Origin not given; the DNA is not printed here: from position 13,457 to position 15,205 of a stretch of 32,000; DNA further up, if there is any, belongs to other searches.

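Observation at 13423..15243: Low-GC single-gene islet next to an IS: orphan Hanks-type kinase as a candidate stand-alone conflict/defence module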

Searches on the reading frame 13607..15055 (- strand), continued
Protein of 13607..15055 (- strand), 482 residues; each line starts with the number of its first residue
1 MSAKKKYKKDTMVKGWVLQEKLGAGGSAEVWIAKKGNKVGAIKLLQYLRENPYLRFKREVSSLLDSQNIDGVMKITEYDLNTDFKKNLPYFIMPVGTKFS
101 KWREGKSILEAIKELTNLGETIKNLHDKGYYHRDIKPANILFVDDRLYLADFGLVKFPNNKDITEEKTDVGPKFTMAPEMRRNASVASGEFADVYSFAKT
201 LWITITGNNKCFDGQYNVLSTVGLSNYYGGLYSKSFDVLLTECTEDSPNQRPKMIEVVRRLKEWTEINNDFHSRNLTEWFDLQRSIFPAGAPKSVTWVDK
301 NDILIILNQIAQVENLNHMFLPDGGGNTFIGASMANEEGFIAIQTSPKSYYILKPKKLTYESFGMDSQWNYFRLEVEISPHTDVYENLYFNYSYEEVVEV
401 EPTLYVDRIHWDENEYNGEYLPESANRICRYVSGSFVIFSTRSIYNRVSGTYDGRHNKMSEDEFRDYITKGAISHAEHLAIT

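Call 11: find_encoding_contigs(protein=P0001, flank=10000, max_places=8)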
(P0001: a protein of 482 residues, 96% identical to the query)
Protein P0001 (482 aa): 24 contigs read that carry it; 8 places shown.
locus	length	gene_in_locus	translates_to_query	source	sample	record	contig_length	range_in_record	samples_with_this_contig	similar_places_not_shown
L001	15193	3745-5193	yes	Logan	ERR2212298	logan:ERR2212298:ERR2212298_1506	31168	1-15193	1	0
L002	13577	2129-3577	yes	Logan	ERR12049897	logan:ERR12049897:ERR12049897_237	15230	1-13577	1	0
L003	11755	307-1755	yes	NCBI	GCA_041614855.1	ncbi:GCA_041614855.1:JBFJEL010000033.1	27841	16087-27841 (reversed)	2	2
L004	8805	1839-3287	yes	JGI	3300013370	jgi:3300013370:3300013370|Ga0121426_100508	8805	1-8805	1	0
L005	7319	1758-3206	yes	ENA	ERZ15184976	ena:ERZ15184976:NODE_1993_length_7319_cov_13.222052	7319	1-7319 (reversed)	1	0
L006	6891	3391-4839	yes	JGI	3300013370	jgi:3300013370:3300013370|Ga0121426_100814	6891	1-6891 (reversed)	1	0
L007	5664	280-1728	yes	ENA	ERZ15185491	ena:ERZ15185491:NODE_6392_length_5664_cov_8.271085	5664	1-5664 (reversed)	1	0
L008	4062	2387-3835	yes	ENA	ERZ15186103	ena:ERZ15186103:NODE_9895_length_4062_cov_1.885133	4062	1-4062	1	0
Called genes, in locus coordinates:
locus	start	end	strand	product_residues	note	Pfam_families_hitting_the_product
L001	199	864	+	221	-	PF00475:IGPD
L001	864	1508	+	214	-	PF00117:GATase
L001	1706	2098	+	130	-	-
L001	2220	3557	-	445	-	PF00155:Aminotran_1_2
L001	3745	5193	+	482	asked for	PF00069:Pkinase, PF07714:PK_Tyr_Ser-Thr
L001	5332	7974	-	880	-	PF12704:MacB_PCD, PF02687:FtsX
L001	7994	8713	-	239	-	PF02463:SMC_N (faint), PF00005:ABC_tran, PF13304:AAA_21 (faint)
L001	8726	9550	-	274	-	PF25182:NonGDSL, PF00657:Lipase_GDSL, PF04311:DUF459 (faint), PF13472:Lipase_GDSL_2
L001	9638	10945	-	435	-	PF07690:MFS_1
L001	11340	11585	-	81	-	PF04400:NqrM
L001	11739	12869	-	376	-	PF02424:ApbE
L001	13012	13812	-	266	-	PF00106:adh_short, PF08659:KR, PF13561:adh_short_C2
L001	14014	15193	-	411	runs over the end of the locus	PF00111:Fer2, PF00970:FAD_binding_6, PF00175:NAD_binding_1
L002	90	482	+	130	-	-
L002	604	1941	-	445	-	PF00155:Aminotran_1_2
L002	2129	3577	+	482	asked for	PF00069:Pkinase, PF07714:PK_Tyr_Ser-Thr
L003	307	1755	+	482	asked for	PF00069:Pkinase, PF07714:PK_Tyr_Ser-Thr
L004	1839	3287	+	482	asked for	PF00069:Pkinase, PF07714:PK_Tyr_Ser-Thr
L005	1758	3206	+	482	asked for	PF00069:Pkinase, PF07714:PK_Tyr_Ser-Thr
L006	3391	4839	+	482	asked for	PF00069:Pkinase, PF07714:PK_Tyr_Ser-Thr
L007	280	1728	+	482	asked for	PF00069:Pkinase, PF07714:PK_Tyr_Ser-Thr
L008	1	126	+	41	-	?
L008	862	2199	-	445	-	PF00155:Aminotran_1_2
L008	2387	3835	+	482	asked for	PF00069:Pkinase, PF07714:PK_Tyr_Ser-Thr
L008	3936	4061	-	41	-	?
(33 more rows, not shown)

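Call 24: find_encoding_contigs(protein=P0009, flank=10000, max_places=2)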
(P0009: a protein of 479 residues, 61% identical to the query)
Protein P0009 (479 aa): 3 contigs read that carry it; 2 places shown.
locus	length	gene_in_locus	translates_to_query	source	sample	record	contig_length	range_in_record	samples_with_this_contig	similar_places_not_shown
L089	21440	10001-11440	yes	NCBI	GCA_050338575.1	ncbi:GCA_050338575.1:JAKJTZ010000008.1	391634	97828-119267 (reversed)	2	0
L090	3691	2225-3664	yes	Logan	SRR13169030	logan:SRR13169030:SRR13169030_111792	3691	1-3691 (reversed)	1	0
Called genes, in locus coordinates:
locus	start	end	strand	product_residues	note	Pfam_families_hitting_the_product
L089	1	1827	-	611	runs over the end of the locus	PF00664:ABC_membrane, PF00005:ABC_tran, PF02463:SMC_N (faint)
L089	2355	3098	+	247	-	PF02463:SMC_N (weak), PF00005:ABC_tran, PF13175:AAA_15 (faint), PF13304:AAA_21 (weak)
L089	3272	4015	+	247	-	PF10613:Lig_chan-Glu_bd (faint), PF00497:SBP_bac_3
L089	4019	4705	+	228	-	PF00528:BPD_transp_1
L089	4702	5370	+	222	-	PF00528:BPD_transp_1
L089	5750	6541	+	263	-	PF13495:Phage_int_SAM_4, PF00589:Phage_integrase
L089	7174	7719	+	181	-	PF22491:DUF6988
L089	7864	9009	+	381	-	PF08808:RES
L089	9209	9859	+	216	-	-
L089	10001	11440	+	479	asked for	PF00069:Pkinase, PF07714:PK_Tyr_Ser-Thr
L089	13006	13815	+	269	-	PF13489:Methyltransf_23, PF01209:Ubie_methyltran (weak), PF13847:Methyltransf_31, PF08241:Methyltransf_11, PF08242:Methyltransf_12, PF13649:Methyltransf_25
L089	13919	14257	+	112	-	-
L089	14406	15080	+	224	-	PF00702:Hydrolase, PF12710:HAD (weak), PF13419:HAD_2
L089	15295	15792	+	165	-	PF11066:DUF2867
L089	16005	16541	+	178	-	PF13302:Acetyltransf_3, PF13420:Acetyltransf_4, PF00583:Acetyltransf_1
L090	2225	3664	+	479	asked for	PF00069:Pkinase, PF07714:PK_Tyr_Ser-Thr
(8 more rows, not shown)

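Call 25: find_encoding_contigs(protein=P0010, flank=10000, max_places=2)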
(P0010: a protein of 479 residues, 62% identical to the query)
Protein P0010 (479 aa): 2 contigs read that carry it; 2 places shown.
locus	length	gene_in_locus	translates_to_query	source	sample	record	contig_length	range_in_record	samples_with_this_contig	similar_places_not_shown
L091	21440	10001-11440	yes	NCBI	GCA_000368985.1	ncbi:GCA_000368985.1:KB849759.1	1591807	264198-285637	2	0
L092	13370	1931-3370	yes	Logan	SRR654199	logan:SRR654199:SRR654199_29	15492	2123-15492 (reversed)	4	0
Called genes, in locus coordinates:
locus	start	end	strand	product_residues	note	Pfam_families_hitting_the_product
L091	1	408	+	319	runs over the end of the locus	-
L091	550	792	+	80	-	PF05930:Phage_AlpA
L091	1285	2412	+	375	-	-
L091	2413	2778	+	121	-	-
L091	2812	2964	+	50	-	-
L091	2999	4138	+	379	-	-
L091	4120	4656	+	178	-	-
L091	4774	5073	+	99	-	-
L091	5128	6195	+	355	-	PF06067:DUF932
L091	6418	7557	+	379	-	PF09588:YqaJ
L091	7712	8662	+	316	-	PF18897:Gp3-like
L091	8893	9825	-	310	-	PF13737:DDE_Tnp_1_5, PF01609:DDE_Tnp_1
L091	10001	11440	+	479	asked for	PF00069:Pkinase, PF07714:PK_Tyr_Ser-Thr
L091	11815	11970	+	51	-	-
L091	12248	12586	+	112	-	-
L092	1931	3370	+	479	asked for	PF00069:Pkinase, PF07714:PK_Tyr_Ser-Thr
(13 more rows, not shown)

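Call 26: find_encoding_contigs(protein=P0011, flank=10000, max_places=2)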
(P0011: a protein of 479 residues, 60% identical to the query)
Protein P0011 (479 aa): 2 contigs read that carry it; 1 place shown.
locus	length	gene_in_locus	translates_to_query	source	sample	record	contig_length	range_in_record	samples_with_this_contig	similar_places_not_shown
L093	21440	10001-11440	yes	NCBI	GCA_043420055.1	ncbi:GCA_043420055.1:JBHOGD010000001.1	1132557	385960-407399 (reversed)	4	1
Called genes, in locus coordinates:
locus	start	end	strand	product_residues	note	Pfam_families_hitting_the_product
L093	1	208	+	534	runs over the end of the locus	PF02653:BPD_transp_2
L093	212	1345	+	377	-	PF02653:BPD_transp_2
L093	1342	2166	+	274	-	PF02463:SMC_N (faint), PF13476:AAA_23 (faint), PF00005:ABC_tran, PF13304:AAA_21 (faint), PF12399:BCA_ABC_TP_C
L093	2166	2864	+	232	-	PF00005:ABC_tran, PF13304:AAA_21 (faint)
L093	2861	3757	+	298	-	PF01774:UreD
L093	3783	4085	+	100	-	PF00547:Urease_gamma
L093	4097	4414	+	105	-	PF00699:Urease_beta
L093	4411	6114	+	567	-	PF00449:Urease_alpha, PF07969:Amidohydro_3 (faint), PF01979:Amidohydro_1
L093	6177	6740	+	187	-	-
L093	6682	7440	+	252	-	PF01730:UreF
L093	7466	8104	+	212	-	PF02492:cobW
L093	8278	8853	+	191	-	PF04955:HupE_UreJ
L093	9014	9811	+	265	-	PF08378:NERD, PF01396:Zn_ribbon_Top1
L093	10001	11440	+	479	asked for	PF00069:Pkinase, PF07714:PK_Tyr_Ser-Thr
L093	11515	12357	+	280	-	-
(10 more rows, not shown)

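Call 28: find_encoding_contigs(protein=P0050, flank=10000, max_places=1)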
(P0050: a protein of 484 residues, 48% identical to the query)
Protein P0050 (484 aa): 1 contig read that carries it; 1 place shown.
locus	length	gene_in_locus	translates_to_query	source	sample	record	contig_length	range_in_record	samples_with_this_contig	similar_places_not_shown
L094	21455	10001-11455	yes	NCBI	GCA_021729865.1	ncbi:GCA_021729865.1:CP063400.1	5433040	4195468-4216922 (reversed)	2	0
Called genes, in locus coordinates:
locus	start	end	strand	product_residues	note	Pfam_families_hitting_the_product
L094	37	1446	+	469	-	PF13379:NMT1_2, PF09084:NMT1 (weak)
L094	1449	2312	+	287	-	PF00528:BPD_transp_1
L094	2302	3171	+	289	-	PF00005:ABC_tran, PF13304:AAA_21 (faint)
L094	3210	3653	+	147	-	PF21291:CYNS_N, PF02560:Cyanate_lyase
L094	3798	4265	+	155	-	PF07080:DUF1348, PF12680:SnoaL_2 (weak)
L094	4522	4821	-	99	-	-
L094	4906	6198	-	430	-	PF00301:Rubredoxin, PF13434:Lys_Orn_oxgnase (faint), PF01266:DAO (faint), PF07992:Pyr_redox_2, PF00070:Pyr_redox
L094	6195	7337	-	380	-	PF02771:Acyl-CoA_dh_N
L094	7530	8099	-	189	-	PF02566:OsmC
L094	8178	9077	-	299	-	PF00581:Rhodanese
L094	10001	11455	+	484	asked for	PF00069:Pkinase, PF07714:PK_Tyr_Ser-Thr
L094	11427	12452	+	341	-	-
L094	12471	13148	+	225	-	PF05068:MtlR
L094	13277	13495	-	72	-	-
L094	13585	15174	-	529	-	PF01590:GAF, PF13185:GAF_2, PF00158:Sigma54_activat, PF14532:Sigma54_activ_2, PF00004:AAA (faint), PF07728:AAA_5 (weak), PF25601:AAA_lid_14, PF02954:HTH_8 (weak)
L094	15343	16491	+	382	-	PF13784:Fic_N, PF02661:Fic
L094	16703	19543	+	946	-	PF00809:Pterin_bind, PF02607:B12-binding_2, PF02310:B12-binding, PF02965:Met_synt_B12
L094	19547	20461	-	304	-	PF01263:Aldose_epim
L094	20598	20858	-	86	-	PF09932:DUF2164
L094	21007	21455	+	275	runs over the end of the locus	PF13240:Zn_Ribbon_1 (weak), PF24463:DUF7577 (weak)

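Call 29: find_encoding_contigs(protein=P0076, flank=10000, max_places=1)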
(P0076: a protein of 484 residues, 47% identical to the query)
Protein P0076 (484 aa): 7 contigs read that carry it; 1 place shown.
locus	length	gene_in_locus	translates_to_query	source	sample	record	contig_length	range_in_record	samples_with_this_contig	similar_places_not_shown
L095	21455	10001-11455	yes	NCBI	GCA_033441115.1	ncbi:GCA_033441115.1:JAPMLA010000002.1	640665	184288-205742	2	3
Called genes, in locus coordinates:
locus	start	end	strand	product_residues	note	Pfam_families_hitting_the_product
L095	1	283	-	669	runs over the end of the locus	PF00497:SBP_bac_3, PF00512:HisKA (faint), PF02518:HATPase_c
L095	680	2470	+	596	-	PF14537:Cytochrom_c3_2, PF01946:Thi4 (faint), PF00890:FAD_binding_2, PF01266:DAO, PF03486:HI0933_like (weak), PF07992:Pyr_redox_2 (weak), PF12831:FAD_oxidored, PF13450:NAD_binding_8 (weak)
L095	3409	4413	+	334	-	PF02608:Bmp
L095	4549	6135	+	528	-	PF00005:ABC_tran, PF13555:AAA_29 (faint), PF13304:AAA_21 (faint), PF00005:ABC_tran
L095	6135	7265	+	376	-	PF02653:BPD_transp_2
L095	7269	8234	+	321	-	PF02653:BPD_transp_2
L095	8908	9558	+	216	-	-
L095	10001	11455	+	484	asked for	PF00069:Pkinase, PF07714:PK_Tyr_Ser-Thr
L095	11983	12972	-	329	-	PF00316:FBPase, PF18913:FBPase_C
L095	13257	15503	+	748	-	PF26549:Tricorn_N (faint), PF00930:DPPIV_N, PF26550:Tricorn_2nd (faint), PF02129:Peptidase_S15, PF20434:BD-FAE (weak), PF01738:DLH (weak), PF00326:Peptidase_S9, PF12146:Hydrolase_4 (weak), +2 more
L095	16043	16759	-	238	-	PF00072:Response_reg, PF00486:Trans_reg_C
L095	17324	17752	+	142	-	PF11697:DUF3293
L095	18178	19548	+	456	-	PF00696:AA_kinase, PF13840:ACT_7 (faint), PF22468:ACT_9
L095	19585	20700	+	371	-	PF24827:AstE_AspA_cat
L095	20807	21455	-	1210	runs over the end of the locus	PF00082:Peptidase_S8, PF02225:PA, PF22352:K319L-like_PKD (weak)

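Call 30: find_encoding_contigs(protein=P0021, flank=10000, max_places=1)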
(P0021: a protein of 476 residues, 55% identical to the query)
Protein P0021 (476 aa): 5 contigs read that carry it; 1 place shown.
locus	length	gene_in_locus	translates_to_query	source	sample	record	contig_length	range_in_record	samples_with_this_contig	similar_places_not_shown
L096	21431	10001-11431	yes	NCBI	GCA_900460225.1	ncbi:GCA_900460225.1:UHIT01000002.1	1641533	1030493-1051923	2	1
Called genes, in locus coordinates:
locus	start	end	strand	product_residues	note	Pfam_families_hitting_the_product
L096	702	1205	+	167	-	-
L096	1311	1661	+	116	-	-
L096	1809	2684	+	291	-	-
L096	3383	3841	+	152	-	PF00583:Acetyltransf_1, PF13673:Acetyltransf_10, PF13508:Acetyltransf_7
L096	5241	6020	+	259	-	-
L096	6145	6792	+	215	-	-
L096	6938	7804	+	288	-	-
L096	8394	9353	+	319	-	-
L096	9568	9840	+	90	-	-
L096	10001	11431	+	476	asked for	PF00069:Pkinase, PF07714:PK_Tyr_Ser-Thr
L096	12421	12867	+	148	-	PF00583:Acetyltransf_1, PF13673:Acetyltransf_10, PF13508:Acetyltransf_7 (weak), PF08445:FR47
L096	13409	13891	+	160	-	-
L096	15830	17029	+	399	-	-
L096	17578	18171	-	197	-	-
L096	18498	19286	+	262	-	-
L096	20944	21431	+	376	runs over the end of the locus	-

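Call 32: predict_structure(alignment_id=A1)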
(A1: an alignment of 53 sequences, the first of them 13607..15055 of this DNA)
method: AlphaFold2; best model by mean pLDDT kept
length: 482 residues; sequences in the alignment: 53
mean_pLDDT: 90.2   pTM: 0.82
mean pLDDT of the five models: 90.2, 89.3, 88.9, 88.5, 87.0
residues with pLDDT >= 90: 314; 70-90: 150; 50-70: 17; < 50: 1
segments of 3 or more residues with pLDDT < 50: none
pLDDT, mean of each block of 10 residues (from residue 1): 76 95 87 96 89 88 91 94 84 95 95 97 95 91 94 75 68 77 83 95 92 88 86 94 94 98 95 87 89 94 96 88 93 96 95 97 84 96 76 90 94 95 95 94 86 92 93 87 83
secondary structure, 60 per line:
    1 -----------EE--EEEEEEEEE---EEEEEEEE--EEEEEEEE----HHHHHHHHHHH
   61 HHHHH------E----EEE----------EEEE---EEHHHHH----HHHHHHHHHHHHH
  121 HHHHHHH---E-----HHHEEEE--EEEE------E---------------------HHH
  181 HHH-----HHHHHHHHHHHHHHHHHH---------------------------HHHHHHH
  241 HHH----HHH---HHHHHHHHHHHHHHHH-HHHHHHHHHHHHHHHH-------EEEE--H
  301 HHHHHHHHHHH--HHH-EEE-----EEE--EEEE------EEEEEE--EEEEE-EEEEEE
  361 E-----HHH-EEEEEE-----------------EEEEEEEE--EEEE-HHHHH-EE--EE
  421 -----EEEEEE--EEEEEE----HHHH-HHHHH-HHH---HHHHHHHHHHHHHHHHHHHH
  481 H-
elements in order: E16-24 E28-35 E38-45 H50-65 E77-79 E90-93 H99-103 H108-127 E140-143 E146-149 H178-183 H189-206 H234-243 H254-269 H271-286 E294-297 H300-311 E318-320 E326-328 E331-334 E341-346 E349-353 E355-361 E371-376 E394-401 E404-407 H409-413 E426-431 E434-439 H444-447 H449-453 H461-481

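Call 37: fold_search(model_id=the predicted structure, library=pdb)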
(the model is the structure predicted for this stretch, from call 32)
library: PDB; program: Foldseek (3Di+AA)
matches with E <= 10: 2000; with E <= 0.001: 1994
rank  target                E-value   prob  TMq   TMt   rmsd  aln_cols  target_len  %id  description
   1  2hk5                  1.7e-14  1.00  0.41  0.69   6.2       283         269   20  Hck Kinase in Complex with Lck targetted Inhibitor PG-1009247 (released 2006-09-05)
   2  4zim_B                1.9e-14  1.00  0.42  0.65   5.4       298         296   21  CRYSTAL STRUCTURE OF JANUS KINASE 2 IN COMPLEX WITH A 9H-CARBAZOLE-1-CARBOXAMIDE INHIBITOR (released 2015-06-03)
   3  5hez_A                2.0e-14  1.00  0.41  0.66   6.7       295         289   22  JAK2 kinase (JH1 domain) mutant P1057A in complex with TG101209 (released 2016-11-09)
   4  5hez_B                2.0e-14  1.00  0.41  0.65   6.9       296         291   22  JAK2 kinase (JH1 domain) mutant P1057A in complex with TG101209 (released 2016-11-09)
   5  5cf6_B                4.9e-14  1.00  0.41  0.65   6.6       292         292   22  CRYSTAL STRUCTURE OF JANUS KINASE 2 IN COMPLEX WITH N,N-DICYCLOPROPYL-10-[(2S)-2,3-DIHYDROXYPROPYL]-3-METHYL-7-(METHYL (released 2015-08-26)
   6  5cf4_B                5.7e-14  1.00  0.41  0.65   6.6       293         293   22  CRYSTAL STRUCTURE OF JANUS KINASE 2 IN COMPLEX WITH N,N-DICYCLOPROPYL-10-ETHYL-7-[(3-METHOXYPROPYL)AMINO] -3-METHYL-3, (released 2015-08-26)
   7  5amn                  6.1e-14  1.00  0.40  0.64   6.6       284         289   21  The Discovery of 2-Substituted Phenol Quinazolines as Potent and Selective RET Kinase Inhibitors (released 2016-02-17)
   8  3kxz                  7.2e-14  1.00  0.42  0.73   6.5       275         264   19  The complex crystal structure of LCK with a probe molecule w259 (released 2010-06-23)
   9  6bbv                  8.1e-14  1.00  0.42  0.68   6.6       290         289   23  Crystal Structure of JAK2 in complex with compound 25 (released 2018-01-17)
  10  6x8e_B                8.5e-14  1.00  0.39  0.66   7.1       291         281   23  Crystal structure of JAK2 with Compound 11 (released 2020-11-25)
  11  2ivu                  8.5e-14  1.00  0.41  0.65   7.1       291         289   21  Crystal structure of phosphorylated RET tyrosine kinase domain complexed with the inhibitor ZD6474 (released 2006-08-10)
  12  2ivt                  1.1e-13  1.00  0.40  0.65   6.5       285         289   22  Crystal structure of phosphorylated RET tyrosine kinase domain (released 2006-08-14)
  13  5xka_A                1.1e-13  1.00  0.41  0.72   4.7       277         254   17  Crystal structure of M.tuberculosis PknI kinase domain (released 2018-05-16)
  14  5cf8_B                1.1e-13  1.00  0.41  0.66   5.2       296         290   21  CRYSTAL STRUCTURE OF JANUS KINASE 2 IN COMPLEX WITH N,N-DICYCLOPROPYL-10-ETHYL-7-[(3-METHOXYPROPYL)AMINO] -3-METHYL-3, (released 2015-08-26)
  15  6wtn                  1.3e-13  1.00  0.41  0.67   6.3       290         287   22  Human JAK2 JH1 domain in complex with Ruxolitinib (released 2021-05-05)
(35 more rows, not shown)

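Call 55: search_solved_structures(query=A1, max_evalue=0.01)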
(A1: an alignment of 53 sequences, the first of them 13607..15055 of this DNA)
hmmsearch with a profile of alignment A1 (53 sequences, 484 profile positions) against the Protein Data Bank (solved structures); distinct sequences matched with E-value up to 0.01: 2666 (the best 60 are shown).
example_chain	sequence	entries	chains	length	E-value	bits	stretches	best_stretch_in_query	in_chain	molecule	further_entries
2zmd_A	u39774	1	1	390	5.6e-22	81.2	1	18-261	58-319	Dual specificity protein kinase TTK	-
6n6o_A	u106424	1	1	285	8.6e-22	80.6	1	18-260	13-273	Dual specificity protein kinase TTK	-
4d2s_A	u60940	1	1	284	8.7e-22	80.5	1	18-260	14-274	DUAL SPECIFICITY PROTEIN KINASE TTK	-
5eh0_A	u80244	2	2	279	8.8e-22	80.5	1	18-260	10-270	Dual specificity protein kinase TTK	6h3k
4js8_A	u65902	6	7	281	9.1e-22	80.5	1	18-260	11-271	Dual specificity protein kinase TTK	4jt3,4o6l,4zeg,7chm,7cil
7chn_A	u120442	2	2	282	9.2e-22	80.5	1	18-260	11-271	Dual specificity protein kinase TTK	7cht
7cja_A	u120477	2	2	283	9.3e-22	80.5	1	18-260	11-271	Dual specificity protein kinase TTK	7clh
5n7v_A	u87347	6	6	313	9.7e-22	80.4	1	18-261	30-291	Dual specificity protein kinase TTK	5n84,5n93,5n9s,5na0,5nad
6tn9_A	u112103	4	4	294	9.9e-22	80.4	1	18-260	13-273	Dual specificity protein kinase TTK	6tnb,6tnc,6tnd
6b4w_A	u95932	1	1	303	1e-21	80.3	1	18-260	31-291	Dual specificity protein kinase TTK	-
3cek_A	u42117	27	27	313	1e-21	80.3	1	18-260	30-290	Dual specificity protein kinase TTK | Dual specificity protein kinase TTK or monopolar spindle 1 kinase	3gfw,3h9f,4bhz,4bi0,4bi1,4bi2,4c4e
5ntt_A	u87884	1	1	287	1e-21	80.3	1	18-260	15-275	Dual specificity protein kinase TTK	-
2x9e_A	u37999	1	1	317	1.2e-21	80.1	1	18-261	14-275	DUAL SPECIFICITY PROTEIN KINASE TTK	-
3hmn_A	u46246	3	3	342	1.3e-21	80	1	18-260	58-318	Dual specificity protein kinase TTK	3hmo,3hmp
5ljj_A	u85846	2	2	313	1.3e-21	79.9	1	18-260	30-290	Dual specificity protein kinase TTK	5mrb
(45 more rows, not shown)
